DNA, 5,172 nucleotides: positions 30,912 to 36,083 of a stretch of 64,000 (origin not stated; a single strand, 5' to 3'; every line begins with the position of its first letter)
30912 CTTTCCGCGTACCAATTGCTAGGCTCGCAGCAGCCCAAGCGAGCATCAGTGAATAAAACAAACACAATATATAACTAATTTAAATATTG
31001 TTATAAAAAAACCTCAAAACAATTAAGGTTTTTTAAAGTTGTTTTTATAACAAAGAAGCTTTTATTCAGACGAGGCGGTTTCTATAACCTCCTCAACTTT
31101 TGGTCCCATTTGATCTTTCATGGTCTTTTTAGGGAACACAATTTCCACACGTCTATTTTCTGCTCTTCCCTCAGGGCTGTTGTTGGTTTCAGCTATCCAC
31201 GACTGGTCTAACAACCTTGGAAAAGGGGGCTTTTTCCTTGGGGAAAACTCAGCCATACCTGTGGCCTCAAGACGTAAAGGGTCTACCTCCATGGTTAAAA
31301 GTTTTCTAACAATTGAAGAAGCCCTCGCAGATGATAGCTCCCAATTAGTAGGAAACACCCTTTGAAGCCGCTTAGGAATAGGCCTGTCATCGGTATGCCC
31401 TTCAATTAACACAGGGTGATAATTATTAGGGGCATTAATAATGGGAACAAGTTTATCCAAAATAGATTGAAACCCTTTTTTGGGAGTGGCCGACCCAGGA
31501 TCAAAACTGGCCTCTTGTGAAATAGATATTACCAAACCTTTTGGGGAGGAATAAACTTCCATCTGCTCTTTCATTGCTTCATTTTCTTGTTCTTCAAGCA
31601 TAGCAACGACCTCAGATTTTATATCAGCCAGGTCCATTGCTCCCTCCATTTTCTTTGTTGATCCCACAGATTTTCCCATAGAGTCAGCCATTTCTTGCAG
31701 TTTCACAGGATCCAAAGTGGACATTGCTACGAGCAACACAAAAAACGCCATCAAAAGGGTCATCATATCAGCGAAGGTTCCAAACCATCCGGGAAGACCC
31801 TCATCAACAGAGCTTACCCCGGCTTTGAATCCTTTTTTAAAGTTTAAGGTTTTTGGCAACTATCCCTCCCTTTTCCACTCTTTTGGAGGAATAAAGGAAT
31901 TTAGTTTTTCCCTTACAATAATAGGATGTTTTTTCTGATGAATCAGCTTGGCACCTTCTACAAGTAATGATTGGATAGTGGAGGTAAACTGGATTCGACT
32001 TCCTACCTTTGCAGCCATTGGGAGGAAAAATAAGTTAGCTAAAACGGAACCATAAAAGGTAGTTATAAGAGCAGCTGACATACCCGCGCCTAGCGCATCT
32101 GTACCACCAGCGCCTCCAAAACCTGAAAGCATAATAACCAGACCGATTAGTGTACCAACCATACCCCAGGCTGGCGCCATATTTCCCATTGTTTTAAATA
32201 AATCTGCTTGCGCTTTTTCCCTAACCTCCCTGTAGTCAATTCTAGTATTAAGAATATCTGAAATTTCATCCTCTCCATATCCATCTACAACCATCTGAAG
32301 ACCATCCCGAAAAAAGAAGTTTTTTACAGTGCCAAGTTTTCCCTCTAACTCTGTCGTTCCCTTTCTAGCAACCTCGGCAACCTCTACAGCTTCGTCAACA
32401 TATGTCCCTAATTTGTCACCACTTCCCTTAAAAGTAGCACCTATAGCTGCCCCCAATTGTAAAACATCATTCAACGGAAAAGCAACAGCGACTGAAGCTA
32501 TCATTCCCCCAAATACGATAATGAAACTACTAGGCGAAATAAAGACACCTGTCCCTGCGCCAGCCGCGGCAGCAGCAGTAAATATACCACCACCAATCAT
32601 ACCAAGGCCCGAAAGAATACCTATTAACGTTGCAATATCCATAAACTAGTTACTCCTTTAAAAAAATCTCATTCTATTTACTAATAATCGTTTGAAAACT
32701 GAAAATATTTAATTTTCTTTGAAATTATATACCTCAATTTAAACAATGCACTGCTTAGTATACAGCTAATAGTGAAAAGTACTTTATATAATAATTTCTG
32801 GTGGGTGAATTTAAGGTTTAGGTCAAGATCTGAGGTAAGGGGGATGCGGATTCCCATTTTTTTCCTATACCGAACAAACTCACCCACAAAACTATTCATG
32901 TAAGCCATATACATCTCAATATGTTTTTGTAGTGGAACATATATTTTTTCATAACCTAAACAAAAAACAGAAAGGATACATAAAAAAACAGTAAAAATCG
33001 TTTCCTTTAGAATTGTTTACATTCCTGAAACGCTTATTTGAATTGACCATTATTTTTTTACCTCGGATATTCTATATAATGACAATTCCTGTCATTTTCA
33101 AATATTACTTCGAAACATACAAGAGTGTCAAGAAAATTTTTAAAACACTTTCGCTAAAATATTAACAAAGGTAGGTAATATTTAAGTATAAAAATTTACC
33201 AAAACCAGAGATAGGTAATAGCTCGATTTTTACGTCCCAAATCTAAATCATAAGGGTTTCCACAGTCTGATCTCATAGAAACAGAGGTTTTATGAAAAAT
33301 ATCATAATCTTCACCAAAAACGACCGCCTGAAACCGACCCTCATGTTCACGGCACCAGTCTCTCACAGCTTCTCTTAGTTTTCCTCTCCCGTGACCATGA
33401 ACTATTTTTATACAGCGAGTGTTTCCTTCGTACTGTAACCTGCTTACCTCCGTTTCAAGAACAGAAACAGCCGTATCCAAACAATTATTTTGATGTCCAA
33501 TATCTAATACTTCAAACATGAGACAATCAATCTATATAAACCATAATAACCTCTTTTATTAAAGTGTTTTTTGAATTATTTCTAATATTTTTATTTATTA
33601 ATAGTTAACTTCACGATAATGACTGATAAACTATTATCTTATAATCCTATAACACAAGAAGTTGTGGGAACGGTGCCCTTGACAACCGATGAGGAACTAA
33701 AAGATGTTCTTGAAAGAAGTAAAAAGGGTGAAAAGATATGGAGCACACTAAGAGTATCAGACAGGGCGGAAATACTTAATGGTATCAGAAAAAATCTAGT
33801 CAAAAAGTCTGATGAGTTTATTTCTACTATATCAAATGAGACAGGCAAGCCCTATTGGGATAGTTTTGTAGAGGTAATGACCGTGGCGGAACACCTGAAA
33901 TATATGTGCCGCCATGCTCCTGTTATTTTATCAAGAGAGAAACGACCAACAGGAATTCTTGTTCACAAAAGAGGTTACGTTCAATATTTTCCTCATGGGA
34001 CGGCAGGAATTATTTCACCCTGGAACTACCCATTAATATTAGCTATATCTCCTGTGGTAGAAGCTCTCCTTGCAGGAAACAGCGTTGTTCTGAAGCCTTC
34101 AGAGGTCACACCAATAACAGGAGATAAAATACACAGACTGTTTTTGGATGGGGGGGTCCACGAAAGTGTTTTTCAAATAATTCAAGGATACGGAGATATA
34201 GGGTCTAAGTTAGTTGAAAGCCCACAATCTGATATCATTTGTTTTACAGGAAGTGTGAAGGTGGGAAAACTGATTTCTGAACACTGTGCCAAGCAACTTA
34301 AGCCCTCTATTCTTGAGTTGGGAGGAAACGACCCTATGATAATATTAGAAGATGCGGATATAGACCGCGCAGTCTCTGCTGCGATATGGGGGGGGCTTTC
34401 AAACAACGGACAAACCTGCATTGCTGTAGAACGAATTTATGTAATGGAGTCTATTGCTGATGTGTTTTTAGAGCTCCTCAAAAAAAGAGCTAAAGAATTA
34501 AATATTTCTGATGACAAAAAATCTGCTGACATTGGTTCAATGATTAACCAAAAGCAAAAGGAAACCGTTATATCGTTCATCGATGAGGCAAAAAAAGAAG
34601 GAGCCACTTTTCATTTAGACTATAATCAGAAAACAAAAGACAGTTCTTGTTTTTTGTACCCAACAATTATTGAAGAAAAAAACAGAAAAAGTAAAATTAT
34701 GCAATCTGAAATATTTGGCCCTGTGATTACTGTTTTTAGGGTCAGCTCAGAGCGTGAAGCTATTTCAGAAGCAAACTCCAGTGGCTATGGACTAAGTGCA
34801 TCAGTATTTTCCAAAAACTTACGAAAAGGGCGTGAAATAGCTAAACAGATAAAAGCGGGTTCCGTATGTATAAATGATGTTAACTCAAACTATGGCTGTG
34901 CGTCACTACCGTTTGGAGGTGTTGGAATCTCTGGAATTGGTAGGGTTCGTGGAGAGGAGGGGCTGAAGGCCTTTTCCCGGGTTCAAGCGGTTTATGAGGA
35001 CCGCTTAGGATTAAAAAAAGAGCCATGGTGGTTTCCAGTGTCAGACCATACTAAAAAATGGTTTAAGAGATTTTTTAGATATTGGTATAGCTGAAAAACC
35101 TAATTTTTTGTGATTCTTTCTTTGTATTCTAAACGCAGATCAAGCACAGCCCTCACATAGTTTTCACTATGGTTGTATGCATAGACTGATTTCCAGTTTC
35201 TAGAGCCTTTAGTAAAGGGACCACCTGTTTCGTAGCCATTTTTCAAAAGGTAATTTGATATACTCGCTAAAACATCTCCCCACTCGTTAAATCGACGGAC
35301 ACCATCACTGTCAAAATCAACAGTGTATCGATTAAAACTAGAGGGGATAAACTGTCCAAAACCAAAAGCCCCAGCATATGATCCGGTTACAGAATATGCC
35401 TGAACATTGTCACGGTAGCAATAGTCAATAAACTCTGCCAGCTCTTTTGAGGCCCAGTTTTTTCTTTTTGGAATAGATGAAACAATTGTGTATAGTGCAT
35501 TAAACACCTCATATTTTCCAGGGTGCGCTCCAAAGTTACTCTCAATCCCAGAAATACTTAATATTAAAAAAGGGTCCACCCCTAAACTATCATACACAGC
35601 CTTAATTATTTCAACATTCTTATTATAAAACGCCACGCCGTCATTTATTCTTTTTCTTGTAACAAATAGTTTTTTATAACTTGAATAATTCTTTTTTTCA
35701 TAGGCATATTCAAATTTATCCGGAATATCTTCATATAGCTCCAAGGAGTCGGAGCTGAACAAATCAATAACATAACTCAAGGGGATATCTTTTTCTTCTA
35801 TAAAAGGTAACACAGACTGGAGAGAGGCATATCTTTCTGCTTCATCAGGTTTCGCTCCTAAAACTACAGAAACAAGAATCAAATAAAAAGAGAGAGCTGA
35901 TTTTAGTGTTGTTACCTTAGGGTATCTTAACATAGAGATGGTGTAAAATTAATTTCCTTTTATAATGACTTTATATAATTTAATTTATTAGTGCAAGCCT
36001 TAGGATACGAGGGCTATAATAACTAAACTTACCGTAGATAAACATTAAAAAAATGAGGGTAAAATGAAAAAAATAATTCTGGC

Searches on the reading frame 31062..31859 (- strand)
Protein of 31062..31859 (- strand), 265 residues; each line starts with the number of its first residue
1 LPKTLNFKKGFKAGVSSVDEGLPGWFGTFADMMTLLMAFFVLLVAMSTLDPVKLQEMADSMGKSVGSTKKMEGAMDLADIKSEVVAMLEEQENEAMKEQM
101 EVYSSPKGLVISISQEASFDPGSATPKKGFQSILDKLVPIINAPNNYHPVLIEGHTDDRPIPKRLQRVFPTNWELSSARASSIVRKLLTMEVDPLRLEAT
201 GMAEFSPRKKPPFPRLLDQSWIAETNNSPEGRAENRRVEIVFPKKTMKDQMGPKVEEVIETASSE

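Call 32: search_protein_families(library=pfam, proteins=[window:31062-31859:-], max_evalue=0.00001)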
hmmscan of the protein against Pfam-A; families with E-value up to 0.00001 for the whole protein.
window:31062-31859:- (265 aa): 2 families
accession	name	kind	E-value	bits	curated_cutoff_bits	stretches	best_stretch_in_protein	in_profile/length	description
PF13677.11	MotB_plug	-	7.2e-17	61.2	24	1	23-63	17-56/58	Membrane MotB of proton-channel complex MotA/MotB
PF00691.25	OmpA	-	2.2e-12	47.6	27.2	1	119-208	2-85/98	OmpA family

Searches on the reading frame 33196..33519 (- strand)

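Call 37: search_protein_families(library=pfam, proteins=[window:33196-33519:-], max_evalue=0.00001)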
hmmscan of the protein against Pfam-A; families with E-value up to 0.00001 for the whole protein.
window:33196-33519:- (107 aa): 1 family
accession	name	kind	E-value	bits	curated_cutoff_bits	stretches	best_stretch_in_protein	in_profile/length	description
PF01713.27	Smr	-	6.3e-08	33.1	25.7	1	17-60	11-54/77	Smr domain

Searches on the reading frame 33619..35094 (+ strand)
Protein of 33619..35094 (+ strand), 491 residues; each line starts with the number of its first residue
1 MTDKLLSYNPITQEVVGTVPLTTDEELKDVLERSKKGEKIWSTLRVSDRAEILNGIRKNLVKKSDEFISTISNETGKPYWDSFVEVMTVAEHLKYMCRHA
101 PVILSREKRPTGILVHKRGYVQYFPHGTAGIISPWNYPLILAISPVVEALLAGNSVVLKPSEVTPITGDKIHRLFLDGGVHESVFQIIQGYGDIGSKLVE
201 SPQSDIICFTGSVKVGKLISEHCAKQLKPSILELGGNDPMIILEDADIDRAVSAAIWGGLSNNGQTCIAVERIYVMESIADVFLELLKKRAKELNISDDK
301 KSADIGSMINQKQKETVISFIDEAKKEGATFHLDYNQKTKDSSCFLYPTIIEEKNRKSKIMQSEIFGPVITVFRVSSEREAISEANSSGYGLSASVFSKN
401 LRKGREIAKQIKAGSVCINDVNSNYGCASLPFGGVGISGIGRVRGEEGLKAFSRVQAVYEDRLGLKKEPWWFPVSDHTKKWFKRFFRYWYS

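Call 32: search_protein_families(library=pfam, proteins=[window:33619-35094:+], max_evalue=0.00001)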
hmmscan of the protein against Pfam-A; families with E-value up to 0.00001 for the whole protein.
window:33619-35094:+ (491 aa): 1 family
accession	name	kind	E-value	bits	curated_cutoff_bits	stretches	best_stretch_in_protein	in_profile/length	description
PF00171.27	Aldedh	-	2.7e-135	452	23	1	6-458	10-461/461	Aldehyde dehydrogenase family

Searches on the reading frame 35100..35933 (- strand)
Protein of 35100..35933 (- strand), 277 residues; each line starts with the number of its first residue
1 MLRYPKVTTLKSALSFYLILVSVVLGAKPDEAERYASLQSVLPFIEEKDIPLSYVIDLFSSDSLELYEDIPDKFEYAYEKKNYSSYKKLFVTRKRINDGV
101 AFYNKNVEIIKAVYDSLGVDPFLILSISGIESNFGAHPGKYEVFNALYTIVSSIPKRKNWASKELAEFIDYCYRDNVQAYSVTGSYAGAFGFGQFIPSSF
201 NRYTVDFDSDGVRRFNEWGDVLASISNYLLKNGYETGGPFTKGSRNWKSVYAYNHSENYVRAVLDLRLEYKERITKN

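Call 32: search_protein_families(library=pfam, proteins=[window:35100-35933:-], max_evalue=0.00001)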
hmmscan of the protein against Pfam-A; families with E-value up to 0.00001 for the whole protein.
window:35100-35933:- (277 aa): 1 family
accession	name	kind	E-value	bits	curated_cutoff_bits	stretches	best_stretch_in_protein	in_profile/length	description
PF13406.11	SLT_2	-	2e-49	168.9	24.3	1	64-240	30-207/292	Transglycosylase SLT domain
